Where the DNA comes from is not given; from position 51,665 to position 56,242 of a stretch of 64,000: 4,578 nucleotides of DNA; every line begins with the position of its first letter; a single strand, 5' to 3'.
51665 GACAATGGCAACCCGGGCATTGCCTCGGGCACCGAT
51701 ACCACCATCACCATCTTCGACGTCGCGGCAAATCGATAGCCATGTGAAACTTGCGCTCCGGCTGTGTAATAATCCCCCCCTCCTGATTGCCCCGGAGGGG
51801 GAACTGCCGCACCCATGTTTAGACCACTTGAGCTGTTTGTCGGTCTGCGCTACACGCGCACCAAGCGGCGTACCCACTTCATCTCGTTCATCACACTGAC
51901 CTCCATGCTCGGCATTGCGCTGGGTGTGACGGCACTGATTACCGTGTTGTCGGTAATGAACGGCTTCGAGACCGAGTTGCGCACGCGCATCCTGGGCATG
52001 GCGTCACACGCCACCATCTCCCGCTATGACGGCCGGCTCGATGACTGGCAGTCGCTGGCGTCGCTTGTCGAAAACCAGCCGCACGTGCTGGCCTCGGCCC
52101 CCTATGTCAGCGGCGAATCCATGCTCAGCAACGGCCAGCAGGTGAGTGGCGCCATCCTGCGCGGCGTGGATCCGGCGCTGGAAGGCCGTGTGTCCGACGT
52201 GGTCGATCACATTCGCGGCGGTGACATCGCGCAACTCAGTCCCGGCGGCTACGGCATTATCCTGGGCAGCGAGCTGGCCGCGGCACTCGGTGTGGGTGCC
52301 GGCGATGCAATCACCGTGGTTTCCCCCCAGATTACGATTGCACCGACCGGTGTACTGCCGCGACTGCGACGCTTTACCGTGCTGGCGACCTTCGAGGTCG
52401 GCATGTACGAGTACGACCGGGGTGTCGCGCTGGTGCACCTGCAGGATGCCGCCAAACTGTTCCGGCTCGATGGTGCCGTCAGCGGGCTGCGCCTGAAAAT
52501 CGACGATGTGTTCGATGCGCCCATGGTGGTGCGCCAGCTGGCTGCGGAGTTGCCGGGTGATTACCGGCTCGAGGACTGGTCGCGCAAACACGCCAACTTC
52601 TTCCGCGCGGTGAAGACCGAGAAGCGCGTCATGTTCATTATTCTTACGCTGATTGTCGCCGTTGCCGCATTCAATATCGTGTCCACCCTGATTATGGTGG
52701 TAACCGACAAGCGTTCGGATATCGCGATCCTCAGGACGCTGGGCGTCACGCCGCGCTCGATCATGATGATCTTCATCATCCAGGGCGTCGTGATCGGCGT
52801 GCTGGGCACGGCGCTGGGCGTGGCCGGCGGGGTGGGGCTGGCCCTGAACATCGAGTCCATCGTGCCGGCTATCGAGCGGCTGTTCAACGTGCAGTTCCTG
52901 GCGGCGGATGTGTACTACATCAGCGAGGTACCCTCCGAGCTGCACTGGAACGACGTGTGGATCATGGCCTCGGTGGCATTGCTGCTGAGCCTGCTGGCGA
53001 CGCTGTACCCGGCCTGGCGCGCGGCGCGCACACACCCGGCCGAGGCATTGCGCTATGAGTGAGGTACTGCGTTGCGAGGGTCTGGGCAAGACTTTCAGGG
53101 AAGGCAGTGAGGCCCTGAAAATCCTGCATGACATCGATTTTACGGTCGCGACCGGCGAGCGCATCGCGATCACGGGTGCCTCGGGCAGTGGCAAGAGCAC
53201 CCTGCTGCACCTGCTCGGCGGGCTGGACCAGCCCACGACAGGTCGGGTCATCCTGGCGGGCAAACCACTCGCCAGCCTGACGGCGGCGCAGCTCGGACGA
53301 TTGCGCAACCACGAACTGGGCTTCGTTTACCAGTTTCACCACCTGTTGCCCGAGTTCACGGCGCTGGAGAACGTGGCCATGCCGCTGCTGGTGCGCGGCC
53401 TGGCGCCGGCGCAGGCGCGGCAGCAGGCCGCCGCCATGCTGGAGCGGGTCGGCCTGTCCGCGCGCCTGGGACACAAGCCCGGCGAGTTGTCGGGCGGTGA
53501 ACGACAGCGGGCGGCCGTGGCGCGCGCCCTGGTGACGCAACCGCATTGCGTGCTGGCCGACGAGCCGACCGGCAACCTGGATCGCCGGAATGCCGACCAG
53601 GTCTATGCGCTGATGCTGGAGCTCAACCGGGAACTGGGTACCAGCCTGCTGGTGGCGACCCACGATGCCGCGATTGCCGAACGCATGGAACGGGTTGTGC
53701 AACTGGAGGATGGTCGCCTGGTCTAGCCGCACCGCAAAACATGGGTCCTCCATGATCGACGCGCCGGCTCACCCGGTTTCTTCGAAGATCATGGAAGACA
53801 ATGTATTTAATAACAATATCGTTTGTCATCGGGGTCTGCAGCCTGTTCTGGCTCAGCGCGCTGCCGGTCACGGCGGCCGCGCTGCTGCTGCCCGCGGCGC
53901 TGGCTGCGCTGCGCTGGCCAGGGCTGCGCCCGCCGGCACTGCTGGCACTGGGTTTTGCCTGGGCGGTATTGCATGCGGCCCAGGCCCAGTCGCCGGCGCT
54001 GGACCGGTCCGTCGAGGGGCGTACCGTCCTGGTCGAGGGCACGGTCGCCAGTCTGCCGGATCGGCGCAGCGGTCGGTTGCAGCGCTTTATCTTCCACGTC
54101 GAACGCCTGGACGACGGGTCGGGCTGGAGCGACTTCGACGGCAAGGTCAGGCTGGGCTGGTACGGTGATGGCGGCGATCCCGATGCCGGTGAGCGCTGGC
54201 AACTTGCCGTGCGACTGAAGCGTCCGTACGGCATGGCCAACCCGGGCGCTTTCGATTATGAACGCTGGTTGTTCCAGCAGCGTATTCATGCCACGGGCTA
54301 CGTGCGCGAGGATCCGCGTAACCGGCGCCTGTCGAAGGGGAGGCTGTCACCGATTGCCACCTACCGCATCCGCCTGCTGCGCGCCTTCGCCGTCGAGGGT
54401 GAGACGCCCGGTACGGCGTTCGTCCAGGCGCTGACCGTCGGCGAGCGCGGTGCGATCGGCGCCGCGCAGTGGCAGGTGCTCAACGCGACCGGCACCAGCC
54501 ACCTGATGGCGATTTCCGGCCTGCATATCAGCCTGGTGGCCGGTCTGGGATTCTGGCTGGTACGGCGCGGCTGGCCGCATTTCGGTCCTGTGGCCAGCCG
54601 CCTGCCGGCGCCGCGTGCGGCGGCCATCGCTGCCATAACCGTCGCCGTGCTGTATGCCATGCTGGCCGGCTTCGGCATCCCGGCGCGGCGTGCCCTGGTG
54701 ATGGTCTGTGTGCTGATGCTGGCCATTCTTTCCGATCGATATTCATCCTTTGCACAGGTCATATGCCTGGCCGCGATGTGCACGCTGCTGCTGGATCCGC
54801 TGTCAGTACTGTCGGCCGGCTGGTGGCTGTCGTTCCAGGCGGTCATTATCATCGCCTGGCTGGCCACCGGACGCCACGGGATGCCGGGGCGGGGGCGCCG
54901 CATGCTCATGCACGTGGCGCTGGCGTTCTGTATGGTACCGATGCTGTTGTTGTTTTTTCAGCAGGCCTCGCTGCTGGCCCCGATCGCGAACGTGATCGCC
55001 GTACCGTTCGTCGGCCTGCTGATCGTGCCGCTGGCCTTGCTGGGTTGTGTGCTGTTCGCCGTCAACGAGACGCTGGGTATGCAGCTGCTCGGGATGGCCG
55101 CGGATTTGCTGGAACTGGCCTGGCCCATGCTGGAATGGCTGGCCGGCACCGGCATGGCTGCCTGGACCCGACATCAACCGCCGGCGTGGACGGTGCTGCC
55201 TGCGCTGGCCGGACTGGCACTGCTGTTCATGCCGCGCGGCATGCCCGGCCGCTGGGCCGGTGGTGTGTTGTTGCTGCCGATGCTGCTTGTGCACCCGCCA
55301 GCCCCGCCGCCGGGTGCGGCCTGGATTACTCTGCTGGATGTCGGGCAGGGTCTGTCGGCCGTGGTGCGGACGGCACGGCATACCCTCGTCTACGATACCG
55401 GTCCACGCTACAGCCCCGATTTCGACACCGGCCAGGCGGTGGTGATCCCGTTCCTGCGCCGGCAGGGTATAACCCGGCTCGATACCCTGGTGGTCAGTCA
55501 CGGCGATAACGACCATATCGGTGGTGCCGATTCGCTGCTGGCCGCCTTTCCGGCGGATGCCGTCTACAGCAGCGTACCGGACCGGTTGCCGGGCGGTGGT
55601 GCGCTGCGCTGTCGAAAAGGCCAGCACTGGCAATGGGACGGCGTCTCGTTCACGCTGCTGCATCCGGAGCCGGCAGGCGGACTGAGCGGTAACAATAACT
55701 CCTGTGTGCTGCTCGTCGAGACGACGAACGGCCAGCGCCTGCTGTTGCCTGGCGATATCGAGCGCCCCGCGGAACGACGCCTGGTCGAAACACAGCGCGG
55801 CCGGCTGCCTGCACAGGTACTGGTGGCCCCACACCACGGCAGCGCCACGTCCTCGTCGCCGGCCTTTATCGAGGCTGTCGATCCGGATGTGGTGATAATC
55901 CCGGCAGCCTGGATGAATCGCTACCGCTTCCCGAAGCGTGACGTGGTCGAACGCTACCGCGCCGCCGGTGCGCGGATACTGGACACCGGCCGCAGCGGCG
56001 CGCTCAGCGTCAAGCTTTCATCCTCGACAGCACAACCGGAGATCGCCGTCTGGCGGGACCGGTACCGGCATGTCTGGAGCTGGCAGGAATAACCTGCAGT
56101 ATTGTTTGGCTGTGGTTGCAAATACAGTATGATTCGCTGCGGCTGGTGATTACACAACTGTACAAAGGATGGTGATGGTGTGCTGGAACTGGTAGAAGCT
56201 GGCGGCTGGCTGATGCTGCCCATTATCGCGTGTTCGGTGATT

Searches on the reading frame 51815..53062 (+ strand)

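Call 65: search_protein_families(library=pfam, proteins=[window:51815-53062:+], max_evalue=0.0001)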
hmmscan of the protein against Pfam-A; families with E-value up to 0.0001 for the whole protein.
window:51815-53062:+ (415 aa): 2 families
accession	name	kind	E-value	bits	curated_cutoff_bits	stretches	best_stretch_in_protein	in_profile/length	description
PF02687.27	FtsX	-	2.2e-17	63.7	25.5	1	275-408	2-120/120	FtsX-like permease C-terminal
PF12704.14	MacB_PCD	-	7.1e-16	59.5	27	1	27-243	1-205/207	MacB-like periplasmic core domain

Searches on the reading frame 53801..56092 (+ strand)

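Call 65: search_protein_families(library=pfam, proteins=[window:53801-56092:+], max_evalue=0.0001)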
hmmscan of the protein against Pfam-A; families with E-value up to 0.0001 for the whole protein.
window:53801-56092:+ (763 aa): 3 families
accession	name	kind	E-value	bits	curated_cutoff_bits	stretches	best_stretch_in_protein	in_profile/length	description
PF03772.21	Competence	-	1.3e-58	199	23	1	211-480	1-268/270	Competence protein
PF13567.11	DUF4131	-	5.1e-38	130.8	31.6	1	17-171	6-162/165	Domain of unknown function (DUF4131)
PF00753.33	Lactamase_B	-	2.1e-17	64.1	22.7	1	513-700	2-192/196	Metallo-beta-lactamase superfamily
